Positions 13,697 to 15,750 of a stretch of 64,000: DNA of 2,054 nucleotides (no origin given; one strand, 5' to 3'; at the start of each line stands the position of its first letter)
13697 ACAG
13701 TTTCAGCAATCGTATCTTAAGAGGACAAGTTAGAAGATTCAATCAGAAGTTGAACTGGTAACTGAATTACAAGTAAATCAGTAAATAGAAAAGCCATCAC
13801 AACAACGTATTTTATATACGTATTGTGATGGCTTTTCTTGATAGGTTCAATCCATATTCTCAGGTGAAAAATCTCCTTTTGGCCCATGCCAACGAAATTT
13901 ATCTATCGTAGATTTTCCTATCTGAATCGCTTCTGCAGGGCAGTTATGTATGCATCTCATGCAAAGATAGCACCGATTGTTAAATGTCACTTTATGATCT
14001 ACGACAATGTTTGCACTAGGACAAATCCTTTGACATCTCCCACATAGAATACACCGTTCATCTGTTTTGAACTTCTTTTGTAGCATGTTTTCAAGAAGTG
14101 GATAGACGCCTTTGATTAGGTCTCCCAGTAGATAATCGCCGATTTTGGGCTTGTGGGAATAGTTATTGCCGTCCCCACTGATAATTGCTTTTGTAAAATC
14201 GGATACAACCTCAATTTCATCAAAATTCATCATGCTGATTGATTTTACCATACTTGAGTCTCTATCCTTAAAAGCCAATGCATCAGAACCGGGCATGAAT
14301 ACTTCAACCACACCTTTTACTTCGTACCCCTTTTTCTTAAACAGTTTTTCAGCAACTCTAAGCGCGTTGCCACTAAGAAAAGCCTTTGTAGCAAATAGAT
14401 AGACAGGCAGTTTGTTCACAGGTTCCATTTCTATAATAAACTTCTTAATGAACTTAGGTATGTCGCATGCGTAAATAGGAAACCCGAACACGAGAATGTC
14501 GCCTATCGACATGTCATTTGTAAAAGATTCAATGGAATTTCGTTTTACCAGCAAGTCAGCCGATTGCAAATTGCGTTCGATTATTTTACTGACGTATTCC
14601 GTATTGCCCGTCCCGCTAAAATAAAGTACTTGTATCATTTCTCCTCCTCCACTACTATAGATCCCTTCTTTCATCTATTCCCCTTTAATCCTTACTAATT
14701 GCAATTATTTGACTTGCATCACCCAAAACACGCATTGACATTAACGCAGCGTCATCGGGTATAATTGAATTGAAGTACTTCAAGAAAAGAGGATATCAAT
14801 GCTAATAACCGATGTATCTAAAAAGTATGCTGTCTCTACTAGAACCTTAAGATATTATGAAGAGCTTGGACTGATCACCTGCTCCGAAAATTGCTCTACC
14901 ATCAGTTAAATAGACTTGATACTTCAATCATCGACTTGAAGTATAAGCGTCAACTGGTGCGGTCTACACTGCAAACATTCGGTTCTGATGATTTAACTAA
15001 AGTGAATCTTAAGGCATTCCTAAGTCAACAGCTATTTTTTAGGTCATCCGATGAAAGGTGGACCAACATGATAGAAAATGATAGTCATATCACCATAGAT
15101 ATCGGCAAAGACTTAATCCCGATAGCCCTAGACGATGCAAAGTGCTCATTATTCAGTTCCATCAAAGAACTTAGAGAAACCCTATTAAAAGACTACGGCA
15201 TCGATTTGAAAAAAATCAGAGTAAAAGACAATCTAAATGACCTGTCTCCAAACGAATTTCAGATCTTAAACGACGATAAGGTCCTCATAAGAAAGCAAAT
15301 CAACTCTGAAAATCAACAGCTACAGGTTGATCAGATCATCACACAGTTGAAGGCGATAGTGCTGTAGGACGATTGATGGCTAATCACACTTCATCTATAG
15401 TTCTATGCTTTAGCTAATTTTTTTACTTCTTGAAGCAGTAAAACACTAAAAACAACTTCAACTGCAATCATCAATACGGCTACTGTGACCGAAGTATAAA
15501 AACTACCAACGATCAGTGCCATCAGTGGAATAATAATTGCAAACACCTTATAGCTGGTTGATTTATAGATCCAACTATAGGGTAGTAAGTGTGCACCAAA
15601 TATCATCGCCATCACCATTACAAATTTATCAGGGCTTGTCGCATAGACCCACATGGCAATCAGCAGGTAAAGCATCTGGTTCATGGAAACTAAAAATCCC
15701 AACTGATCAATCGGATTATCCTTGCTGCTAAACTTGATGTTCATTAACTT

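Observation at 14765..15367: Relics of a MerR regulator and of an FlhA-type export-gate gene in an intergenic junkyard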

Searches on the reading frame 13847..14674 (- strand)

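Call 3: search_protein_families(library=pfam, proteins=[window:13847-14674:-], max_evalue=10)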
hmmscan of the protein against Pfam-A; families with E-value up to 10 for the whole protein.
window:13847-14674:- (275 aa): 22 families
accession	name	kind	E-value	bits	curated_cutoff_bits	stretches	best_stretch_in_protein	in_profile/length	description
PF12724.12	Flavodoxin_5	-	3.3e-09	37.7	27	1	16-149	2-137/145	Flavodoxin domain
PF00037.32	Fer4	-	1.1e-07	31.8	21.1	2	206-220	6-20/24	4Fe-4S binding domain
PF13187.11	Fer4_9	-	2.5e-07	31.1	27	3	207-250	1-52/52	4Fe-4S dicluster domain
PF13484.11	Fer4_16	-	2.8e-07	31.6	30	2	234-256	1-23/66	4Fe-4S double cluster binding domain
PF12838.12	Fer4_7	-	7.5e-07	30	27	2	207-249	1-52/52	4Fe-4S dicluster domain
PF25160.1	LdpA_Fe-S-bd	-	1.5e-06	28.3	27.6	2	214-251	9-44/49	LdpA Fe-S cluster-binding domain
PF12797.12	Fer4_2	-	2.7e-06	27.4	24.5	2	206-220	8-22/22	4Fe-4S binding domain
PF13237.11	Fer4_10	-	3.2e-06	27.4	25.5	2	203-246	4-53/53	4Fe-4S dicluster domain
PF12837.12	Fer4_6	-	1.1e-05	25.6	25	2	206-221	7-22/24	4Fe-4S binding domain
PF14697.11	Fer4_21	-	0.0001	22.8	35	1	205-251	5-58/59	4Fe-4S dicluster domain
PF12641.12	Flavodoxin_3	-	0.00041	20.6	27.5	1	16-100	2-80/160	Flavodoxin domain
PF13534.11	Fer4_17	-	0.0006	20.7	22.2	2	203-220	41-58/61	4Fe-4S dicluster domain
PF00258.30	Flavodoxin_1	-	0.00082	20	25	1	16-85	1-78/143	Flavodoxin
PF12800.12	Fer4_4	-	0.00091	19.8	24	2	206-219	2-15/17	4Fe-4S binding domain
PF12798.12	Fer4_3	-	0.00092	20.3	27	2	208-220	1-13/15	4Fe-4S binding domain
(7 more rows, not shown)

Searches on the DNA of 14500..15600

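Call 76: search_rna_families(source=window, start=14500, end=15600, threshold=evalue, max_evalue=1)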
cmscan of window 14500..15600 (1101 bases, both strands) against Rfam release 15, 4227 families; matches with E-value up to 1: 1.
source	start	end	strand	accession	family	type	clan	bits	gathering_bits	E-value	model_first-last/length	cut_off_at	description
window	15397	15485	-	RF01705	Flavo-1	Gene; sRNA;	-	21.3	42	0.11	1-76/76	no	Flavo-1 RNA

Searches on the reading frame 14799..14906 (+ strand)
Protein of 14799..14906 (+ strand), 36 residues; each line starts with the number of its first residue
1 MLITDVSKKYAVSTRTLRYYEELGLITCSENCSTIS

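Call 3: search_protein_families(library=pfam, proteins=[window:14799-14906:+], max_evalue=10)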
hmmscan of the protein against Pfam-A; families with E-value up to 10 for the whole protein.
window:14799-14906:+ (36 aa): 2 families
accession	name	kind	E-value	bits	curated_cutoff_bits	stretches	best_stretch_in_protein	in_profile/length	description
PF00376.29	MerR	-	8.6e-09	35.5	28.2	1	3-28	2-27/38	MerR family regulatory protein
PF13411.12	MerR_1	-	5.2e-06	26.9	21.6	1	1-30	1-30/69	MerR HTH family regulatory protein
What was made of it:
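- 14799..14879 (+): Surviving 5' part of the gene: codons 1-27 (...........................), which are helix 1 and helix 2 of the MerR HTH. Pfam MerR and MerR_1 (call 3).
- Checked: ORF1 14799..14909 (+), 36 codons, matches Pfam MerR (E 8.6e-9, 35.5 bits, cut-off 28.2) and MerR_1 (5.2e-6) over residues 1-30 (call 3).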

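Call 4: search_protein_families(library=ncbifam, proteins=[window:14799-14906:+], max_evalue=10)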
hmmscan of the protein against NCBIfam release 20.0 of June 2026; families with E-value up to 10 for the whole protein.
window:14799-14906:+ (36 aa): 11 families
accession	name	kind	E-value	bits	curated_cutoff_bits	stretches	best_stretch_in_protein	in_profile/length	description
NF041849.1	trans_regNmlR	equivalog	7e-05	22.9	175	1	1-27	1-27/117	stress response transcriptional regulator NmlR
TIGR02044.1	CueR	equivalog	8.9e-05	22.6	147.4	1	1-29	1-29/127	Cu(I)-responsive transcriptional regulator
NF053782.1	ChlnTransRegdde3219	equivalog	0.00026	20.6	450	1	2-31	8-37/278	choline utilization transcriptional activator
NF007590.0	PRK10227.1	equivalog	0.00075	19.6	244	1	1-28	1-28/135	Cu(I)-responsive transcriptional regulator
TIGR02047.1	CadR-PbrR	equivalog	0.0022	18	151.45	1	1-28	1-28/127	Cd(II)/Pb(II)-responsive transcriptional regulator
TIGR02043.1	ZntR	equivalog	0.015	15.4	167.95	1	3-31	4-32/131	Zn(2+)-responsive transcriptional regulator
NF007069.0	PRK09514.1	equivalog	0.015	15.3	143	1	3-30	4-31/141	Zn(2+)-responsive transcriptional regulator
TIGR01950.1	SoxR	equivalog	0.033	13.9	116.9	1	3-31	4-32/142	redox-sensitive transcriptional activator SoxR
TIGR02051.1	MerR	equivalog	0.038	14.3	150.85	1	3-28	2-27/124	mercury resistance transcriptional regulator MerR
NF053740.1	TransRegTnrAGPos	equivalog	0.11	12.6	140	1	5-28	17-40/108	hypothetical protein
NF047375.1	HeatShock_HspR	equivalog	0.11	12.5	105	1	3-29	6-32/92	heat shock protein transcriptional repressor HspR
